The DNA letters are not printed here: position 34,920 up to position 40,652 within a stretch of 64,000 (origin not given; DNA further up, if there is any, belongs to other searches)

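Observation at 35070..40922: Solo giant DEAH helicase with a DUF1998 Zn module (DruE/DISARM-like) as a candidate defence gene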

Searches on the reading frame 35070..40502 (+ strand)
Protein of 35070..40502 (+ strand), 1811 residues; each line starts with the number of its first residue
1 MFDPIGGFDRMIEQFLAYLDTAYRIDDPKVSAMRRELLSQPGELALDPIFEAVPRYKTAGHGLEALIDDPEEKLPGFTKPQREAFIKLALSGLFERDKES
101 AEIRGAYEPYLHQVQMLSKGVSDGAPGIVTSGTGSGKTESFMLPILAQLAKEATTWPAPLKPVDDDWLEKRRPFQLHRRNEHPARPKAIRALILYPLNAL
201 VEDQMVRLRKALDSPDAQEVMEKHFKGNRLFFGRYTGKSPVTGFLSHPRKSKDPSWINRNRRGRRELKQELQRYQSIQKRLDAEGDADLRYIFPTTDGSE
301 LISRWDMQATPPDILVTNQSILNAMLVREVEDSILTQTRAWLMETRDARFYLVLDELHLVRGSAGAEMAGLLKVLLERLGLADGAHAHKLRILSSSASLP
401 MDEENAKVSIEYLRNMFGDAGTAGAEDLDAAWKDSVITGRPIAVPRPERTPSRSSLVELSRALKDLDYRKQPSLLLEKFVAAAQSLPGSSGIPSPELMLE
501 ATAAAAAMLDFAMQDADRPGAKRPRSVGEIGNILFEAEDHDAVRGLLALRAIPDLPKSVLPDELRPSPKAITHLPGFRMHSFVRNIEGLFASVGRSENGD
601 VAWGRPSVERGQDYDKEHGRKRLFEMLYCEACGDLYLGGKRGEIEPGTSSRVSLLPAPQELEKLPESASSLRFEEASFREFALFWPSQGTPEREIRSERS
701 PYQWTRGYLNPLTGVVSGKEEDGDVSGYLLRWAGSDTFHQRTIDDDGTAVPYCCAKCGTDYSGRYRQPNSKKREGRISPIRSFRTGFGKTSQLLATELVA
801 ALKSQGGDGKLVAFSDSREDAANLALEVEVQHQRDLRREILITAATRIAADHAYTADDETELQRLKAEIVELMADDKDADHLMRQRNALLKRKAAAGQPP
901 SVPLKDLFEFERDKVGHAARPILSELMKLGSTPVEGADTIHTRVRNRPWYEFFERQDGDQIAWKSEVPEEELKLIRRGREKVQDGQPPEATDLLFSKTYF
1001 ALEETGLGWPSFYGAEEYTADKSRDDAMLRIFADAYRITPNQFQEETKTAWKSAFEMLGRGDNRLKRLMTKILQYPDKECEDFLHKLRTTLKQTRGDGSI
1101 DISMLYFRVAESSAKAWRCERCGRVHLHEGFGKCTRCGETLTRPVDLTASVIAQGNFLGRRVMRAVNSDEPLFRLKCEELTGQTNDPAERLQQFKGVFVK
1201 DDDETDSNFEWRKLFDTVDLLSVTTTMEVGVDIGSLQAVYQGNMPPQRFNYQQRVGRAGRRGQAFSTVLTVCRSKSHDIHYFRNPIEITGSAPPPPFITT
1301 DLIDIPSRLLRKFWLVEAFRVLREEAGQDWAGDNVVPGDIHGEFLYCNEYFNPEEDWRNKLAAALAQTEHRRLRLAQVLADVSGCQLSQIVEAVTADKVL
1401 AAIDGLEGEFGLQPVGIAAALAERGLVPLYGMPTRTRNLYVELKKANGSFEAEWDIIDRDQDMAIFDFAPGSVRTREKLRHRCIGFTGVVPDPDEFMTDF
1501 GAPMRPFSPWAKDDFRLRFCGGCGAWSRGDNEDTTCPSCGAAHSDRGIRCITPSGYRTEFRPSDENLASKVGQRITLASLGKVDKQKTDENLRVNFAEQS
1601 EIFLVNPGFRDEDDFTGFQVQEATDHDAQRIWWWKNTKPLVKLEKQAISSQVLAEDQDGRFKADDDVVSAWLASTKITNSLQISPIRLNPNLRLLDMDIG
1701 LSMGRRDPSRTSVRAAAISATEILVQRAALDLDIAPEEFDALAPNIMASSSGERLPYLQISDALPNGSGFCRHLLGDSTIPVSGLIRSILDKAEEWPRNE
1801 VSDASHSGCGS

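Call 6: search_protein_families(library=padloc, proteins=[window:35070-40502:+], max_evalue=0.01)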
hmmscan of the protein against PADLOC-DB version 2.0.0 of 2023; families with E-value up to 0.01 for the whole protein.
window:35070-40502:+ (1811 aa): 24 families
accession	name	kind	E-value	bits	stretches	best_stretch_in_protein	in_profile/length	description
PDLC00014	DruE2|DruE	-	0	1945.1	1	1-1807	1-1775/1928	SNF2 family N-terminal domain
PDLC00015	DruE2|DruE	-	0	1506.2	1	1-1809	2-1740/1887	SNF2 family N-terminal domain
PDLC00051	DruE4|DruE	-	0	1121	1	2-1780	4-1658/1829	SNF2 family N-terminal domain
PDLC00013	DruE1|DruE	-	1e-146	489.1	2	9-870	12-786/1776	SNF2 family N-terminal domain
PDLC00037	DruE3|DruE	-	1e-70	237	5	1217-1292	1056-1131/2055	SNF2 family N-terminal domain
PDLC00035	DruE3|DruE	-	7.9e-64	214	6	1217-1287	1059-1129/1460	SNF2 family N-terminal domain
PDLC00036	DruE3|DruE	-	2.2e-47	159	3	1217-1286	1049-1118/2023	SNF2 family N-terminal domain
PDLC03960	SngC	-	6.9e-19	66.1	2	113-215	29-99/720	-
PDLC02896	DpdJ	-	2.2e-16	56.8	2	186-374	214-394/1487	DpdJ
PDLC02503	BrxHI|BrxHII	-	6.2e-12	42.6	1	1222-1276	303-357/698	BrxHI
PDLC01196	Cas3d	-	1.3e-08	31.9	1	104-147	10-52/594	CAS-I-D; effector_G3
PDLC02570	DrmA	-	1.5e-08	31.5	1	1218-1284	582-647/851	DrmA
PDLC02569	DrmA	-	9e-08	28.3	1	1201-1283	813-894/1095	DrmA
PDLC02501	BrxHI|BrxHII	-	6e-07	25.9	1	1154-1272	235-353/925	BrxHI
PDLC02893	DpdJ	-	1.8e-06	24.2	1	126-155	185-214/876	DpdJ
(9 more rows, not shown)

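Call 7: search_protein_families(library=pfam, proteins=[window:35070-40502:+], max_evalue=0.01)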
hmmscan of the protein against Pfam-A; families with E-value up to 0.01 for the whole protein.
window:35070-40502:+ (1811 aa): 2 families
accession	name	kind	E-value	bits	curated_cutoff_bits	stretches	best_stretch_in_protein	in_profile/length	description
PF00270.35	DEAD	-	1.5e-12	48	26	1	125-214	15-71/167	DEAD/DEAH box helicase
PF00271.37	Helicase_C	-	6e-06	26.9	23.5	1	1216-1262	64-110/110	Helicase conserved C-terminal domain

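Call 17: find_related_loci(query=window:35070-40502:+, collection=genome_contigs, flank=10000)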
Query window:35070-40502:+ (1811 aa) in genome_contigs; peptide patterns used: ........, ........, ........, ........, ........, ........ (x = any residue, [..] = any of these).
24 stretches matched a pattern; 6 encode a relative of the query (tblastn E <= 1e-3); 6 distinct loci.
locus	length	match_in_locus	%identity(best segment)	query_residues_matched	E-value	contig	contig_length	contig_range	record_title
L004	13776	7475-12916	89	1-1811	0e+0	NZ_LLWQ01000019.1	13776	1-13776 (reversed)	Paracoccus sp. MKU1 Contig019, whole genome shotgun sequence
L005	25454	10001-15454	77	1-1811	0e+0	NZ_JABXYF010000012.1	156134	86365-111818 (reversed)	Agrobacterium tomkonis strain IIF1SW-B1 NODE_12_length_156134_cov_399.774723, whole genome shotgun sequence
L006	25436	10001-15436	78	1-1811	0e+0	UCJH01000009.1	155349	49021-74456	Rhizobiales bacterium isolate AFS086343 genome assembly, contig: contig_9, whole genome shotgun sequence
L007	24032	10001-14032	87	487-1811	0e+0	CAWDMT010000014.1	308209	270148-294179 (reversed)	MAG: uncultured Alphaproteobacteria bacterium isolate MFD03066.bin.2.46 genome assembly, contig: contig_62204, whole gen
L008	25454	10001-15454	77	1-1811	0e+0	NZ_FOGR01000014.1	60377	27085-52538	Rhizobium sp. NFR03, whole genome shotgun sequence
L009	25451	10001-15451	77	1-1811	0e+0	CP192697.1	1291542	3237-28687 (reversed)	Allorhizobium sp. Av2 chromosome 2, complete sequence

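Call 24: find_homologous_proteins(query=window:35070-40502:+, max_evalue=1e-50)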
Query window:35070-40502:+ (1811 aa): 3426 proteins with E <= 1e-50 among 8000 candidates; the best 120 are listed.
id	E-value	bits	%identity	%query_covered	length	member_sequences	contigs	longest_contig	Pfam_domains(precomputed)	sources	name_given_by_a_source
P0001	0.0e+0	4176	100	100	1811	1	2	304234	PF00270.36,PF00271.38,PF27116.1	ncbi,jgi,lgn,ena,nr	ncbi:MAG TPA: DEAD/DEAH box helicase [Xanthobacteraceae bacterium]|nr:DEAD/DEAH box helicase [Xantho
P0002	0.0e+0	3794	91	100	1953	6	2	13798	PF00270.36,PF00271.38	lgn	-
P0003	0.0e+0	3636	87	100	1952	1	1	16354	PF00270.36,PF00271.38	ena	-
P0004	0.0e+0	3390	80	100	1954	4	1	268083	PF00270.36,PF00271.38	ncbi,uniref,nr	ncbi:DEAD/DEAH box helicase [Rhizobium laguerreae]|uniref:DEAD/DEAH box helicase n=1 Tax=Rhizobium l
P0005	0.0e+0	3344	80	100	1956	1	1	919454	PF00270.36,PF00271.38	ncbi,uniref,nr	ncbi:DEAD/DEAH box helicase [Rhizobium laguerreae]|uniref:DEAD/DEAH box helicase n=1 Tax=Rhizobium l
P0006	0.0e+0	3340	79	100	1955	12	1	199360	PF00270.36,PF00271.38,PF27116.1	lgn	-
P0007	0.0e+0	3333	79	100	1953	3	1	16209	PF00270.36,PF00271.38,PF27116.1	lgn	-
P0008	0.0e+0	3325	79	100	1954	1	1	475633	PF00270.36,PF00271.38,PF27116.1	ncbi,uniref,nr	ncbi:DEAD/DEAH box helicase [Rhizobium bangladeshense]|uniref:DEAD/DEAH box helicase n=1 Tax=Rhizobi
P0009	0.0e+0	3284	78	100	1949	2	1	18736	PF00270.36,PF00271.38,PF27116.1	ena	-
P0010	0.0e+0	3268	78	100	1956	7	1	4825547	PF00270.36,PF00271.38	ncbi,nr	ncbi:DEAD/DEAH box helicase [Rhizobium leguminosarum]|nr:DEAD/DEAH box helicase [Rhizobium leguminos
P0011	0.0e+0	3263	78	100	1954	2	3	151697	PF00270.36,PF00271.38,PF27116.1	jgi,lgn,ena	jgi:Distinct helicase family with a unique C-terminal domain including a metal-binding cysteine clus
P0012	0.0e+0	3250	78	100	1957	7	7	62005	PF00270.36,PF00271.38,PF27116.1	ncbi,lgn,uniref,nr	ncbi:DEAD/DEAH box helicase [Sinorhizobium meliloti]|uniref:DEAD/DEAH box helicase n=1 Tax=Rhizobium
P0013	0.0e+0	3249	77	100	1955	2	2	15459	PF00270.36,PF00271.38,PF27116.1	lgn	-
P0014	0.0e+0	3238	77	100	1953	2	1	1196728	PF00270.36,PF00271.38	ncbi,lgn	-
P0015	0.0e+0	3238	77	100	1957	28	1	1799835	PF00270.36,PF00271.38,PF27116.1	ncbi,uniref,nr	ncbi:DEAD/DEAH box helicase [Ensifer adhaerens]|uniref:DEAD/DEAH box helicase n=1 Tax=Ensifer adhaer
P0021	0.0e+0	3203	76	100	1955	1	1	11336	PF00270.36,PF00271.38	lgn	-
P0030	0.0e+0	3097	75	100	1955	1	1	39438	PF00270.36,PF00271.38,PF27116.1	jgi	jgi:Lhr-like helicase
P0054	0.0e+0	2622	63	100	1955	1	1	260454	PF00270.36,PF00271.38,PF27116.1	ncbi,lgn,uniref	ncbi:DEAD/DEAH box helicase [Asticcacaulis sp.]|uniref:DEAD/DEAH box helicase n=1 Tax=Asticcacaulis 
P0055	0.0e+0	2615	65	100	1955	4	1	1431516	PF00270.36,PF00271.38,PF27116.1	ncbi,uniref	ncbi:DEAD/DEAH box helicase [Agrobacterium cavarae]|uniref:DEAD/DEAH box helicase n=1 Tax=Agrobacter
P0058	0.0e+0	2602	65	100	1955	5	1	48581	PF00270.36,PF00271.38,PF27116.1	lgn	-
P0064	0.0e+0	2322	58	100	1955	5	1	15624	PF00270.36,PF00271.38,PF27116.1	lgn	-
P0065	0.0e+0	2300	58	100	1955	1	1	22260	PF00270.36,PF00271.38,PF27116.1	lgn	-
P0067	0.0e+0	2257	57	100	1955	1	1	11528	PF00270.36,PF00271.38,PF27116.1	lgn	-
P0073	0.0e+0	1817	49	100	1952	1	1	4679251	PF00270.36,PF00271.38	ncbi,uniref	ncbi:DEAD/DEAH box helicase [Aureimonas phyllosphaerae]|uniref:DEAD/DEAH box helicase n=1 Tax=Aureim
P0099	0.0e+0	1289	41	98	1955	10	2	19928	PF00270.36,PF00271.38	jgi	jgi:Lhr-like helicase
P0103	0.0e+0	1287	41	100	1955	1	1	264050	PF00270.36,PF00271.38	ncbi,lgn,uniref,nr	ncbi:DEAD/DEAH box helicase [Methylobacterium pseudosasicola]|uniref:DEAD/DEAH box helicase n=1 Tax=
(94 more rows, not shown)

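Call 26: find_encoding_contigs(protein=P0001, flank=10000, max_places=4)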
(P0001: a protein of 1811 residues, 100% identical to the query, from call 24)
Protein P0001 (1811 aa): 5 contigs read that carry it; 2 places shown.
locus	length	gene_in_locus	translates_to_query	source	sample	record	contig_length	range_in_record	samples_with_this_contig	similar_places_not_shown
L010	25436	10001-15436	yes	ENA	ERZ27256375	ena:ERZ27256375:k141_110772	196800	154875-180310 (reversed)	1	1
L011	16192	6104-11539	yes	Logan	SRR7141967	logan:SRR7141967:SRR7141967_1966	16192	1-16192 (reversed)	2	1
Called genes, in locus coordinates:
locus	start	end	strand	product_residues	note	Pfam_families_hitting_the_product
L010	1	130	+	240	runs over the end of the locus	PF02163:Peptidase_M50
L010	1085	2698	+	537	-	PF13676:TIR_2, PF11775:CobT_C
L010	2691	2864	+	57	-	-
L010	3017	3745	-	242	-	-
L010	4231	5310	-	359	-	PF00072:Response_reg, PF00196:GerE (weak)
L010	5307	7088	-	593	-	PF00989:PAS (weak), PF08448:PAS_4 (weak), PF00512:HisKA, PF02518:HATPase_c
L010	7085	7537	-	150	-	PF00174:Oxidored_molyb (weak)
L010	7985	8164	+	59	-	-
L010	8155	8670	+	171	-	-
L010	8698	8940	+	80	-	-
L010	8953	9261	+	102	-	PF07045:DUF1330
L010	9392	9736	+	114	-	PF03649:UPF0014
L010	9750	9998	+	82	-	-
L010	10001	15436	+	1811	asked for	PF00270:DEAD (weak), PF27116:YjiV_N (faint), PF00271:Helicase_C (weak)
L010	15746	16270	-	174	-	PF03852:Vsr, PF18741:MTES_1575 (faint)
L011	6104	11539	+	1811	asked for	PF00270:DEAD (weak), PF27116:YjiV_N (faint), PF00271:Helicase_C (weak)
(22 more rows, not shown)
